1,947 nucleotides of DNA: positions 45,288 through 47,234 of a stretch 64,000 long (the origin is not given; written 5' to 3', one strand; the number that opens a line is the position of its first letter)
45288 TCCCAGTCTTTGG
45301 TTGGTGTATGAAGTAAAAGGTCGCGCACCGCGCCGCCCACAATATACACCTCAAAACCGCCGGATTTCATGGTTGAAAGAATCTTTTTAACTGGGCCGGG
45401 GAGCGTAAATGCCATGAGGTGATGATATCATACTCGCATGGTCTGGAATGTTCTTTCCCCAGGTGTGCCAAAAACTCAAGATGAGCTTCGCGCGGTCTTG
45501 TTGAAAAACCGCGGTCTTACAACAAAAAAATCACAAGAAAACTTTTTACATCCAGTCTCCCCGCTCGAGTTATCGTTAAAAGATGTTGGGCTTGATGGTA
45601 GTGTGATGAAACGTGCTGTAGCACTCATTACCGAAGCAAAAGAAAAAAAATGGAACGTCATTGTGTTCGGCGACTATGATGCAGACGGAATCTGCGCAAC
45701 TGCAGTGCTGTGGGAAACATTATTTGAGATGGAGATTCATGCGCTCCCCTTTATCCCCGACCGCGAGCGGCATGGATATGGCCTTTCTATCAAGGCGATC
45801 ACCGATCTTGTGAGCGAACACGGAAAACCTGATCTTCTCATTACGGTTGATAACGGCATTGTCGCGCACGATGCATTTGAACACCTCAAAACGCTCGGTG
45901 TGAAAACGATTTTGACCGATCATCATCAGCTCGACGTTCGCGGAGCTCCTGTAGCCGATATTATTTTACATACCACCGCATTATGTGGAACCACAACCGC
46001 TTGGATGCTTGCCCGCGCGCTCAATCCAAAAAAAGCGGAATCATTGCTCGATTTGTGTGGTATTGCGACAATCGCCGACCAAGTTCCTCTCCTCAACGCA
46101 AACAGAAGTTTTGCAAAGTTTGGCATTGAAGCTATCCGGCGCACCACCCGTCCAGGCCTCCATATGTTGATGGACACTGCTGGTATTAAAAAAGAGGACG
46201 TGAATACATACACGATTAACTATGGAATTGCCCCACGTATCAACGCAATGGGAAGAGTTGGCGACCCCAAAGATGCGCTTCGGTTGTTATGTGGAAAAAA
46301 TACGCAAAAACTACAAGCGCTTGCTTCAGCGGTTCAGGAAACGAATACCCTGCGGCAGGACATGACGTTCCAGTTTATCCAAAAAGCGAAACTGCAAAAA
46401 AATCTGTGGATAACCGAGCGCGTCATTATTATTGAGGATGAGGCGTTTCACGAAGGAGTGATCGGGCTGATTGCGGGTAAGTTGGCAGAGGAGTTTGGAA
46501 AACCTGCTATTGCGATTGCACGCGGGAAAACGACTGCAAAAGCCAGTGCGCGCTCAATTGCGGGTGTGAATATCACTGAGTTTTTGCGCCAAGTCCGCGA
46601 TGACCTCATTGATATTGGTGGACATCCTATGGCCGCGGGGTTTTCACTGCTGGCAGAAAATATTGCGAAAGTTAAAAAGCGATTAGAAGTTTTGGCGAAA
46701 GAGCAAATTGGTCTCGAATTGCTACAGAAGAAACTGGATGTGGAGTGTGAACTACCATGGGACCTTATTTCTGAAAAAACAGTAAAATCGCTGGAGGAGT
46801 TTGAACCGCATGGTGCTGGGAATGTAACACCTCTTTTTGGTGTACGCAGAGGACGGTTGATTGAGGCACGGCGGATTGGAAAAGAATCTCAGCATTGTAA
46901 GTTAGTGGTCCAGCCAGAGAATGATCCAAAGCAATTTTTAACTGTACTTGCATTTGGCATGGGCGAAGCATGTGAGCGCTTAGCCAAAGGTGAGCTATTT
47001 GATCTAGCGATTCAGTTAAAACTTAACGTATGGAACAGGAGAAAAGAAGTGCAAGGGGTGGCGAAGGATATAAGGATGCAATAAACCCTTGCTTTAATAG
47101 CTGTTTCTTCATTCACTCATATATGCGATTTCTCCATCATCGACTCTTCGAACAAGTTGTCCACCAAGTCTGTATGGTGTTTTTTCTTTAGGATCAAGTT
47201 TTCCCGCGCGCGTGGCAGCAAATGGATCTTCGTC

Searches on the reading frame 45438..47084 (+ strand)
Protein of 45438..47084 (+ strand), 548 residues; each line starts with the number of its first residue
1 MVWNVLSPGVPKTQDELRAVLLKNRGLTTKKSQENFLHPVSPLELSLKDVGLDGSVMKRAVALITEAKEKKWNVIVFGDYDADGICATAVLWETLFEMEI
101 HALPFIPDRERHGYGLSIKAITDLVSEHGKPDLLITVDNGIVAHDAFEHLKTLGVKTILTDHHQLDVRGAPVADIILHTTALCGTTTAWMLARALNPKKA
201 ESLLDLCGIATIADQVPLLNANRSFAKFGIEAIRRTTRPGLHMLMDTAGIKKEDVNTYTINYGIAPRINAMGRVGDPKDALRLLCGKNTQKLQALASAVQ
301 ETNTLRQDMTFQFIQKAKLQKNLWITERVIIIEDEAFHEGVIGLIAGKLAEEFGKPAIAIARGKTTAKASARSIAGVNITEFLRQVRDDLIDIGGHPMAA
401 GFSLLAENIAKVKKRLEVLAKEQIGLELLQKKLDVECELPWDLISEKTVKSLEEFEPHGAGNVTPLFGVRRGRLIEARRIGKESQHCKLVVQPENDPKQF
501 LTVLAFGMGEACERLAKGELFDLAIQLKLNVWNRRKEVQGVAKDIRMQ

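Call 8: search_protein_families(library=ncbifam, proteins=[window:45438-47084:+])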
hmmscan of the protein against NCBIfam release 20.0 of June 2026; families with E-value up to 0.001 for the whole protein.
window:45438-47084:+ (548 aa): 4 families
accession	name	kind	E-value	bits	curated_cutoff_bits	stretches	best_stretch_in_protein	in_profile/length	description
TIGR00644.1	recJ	equivalog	5.8e-121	404.4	396.9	1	17-545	4-546/546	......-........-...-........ exonuclease RecJ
NF008290.0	PRK11070.1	equivalog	1.6e-59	201.9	900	2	186-545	208-574/577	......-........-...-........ exonuclease RecJ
NF053576.1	RecJ_archaeal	equivalog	3.1e-15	56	360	2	65-212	5-147/452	RecJ family nuclease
NF040701.1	RecJ_Meth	equivalog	8.5e-11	41.3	550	2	267-402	290-432/449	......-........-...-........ exonuclease RecJ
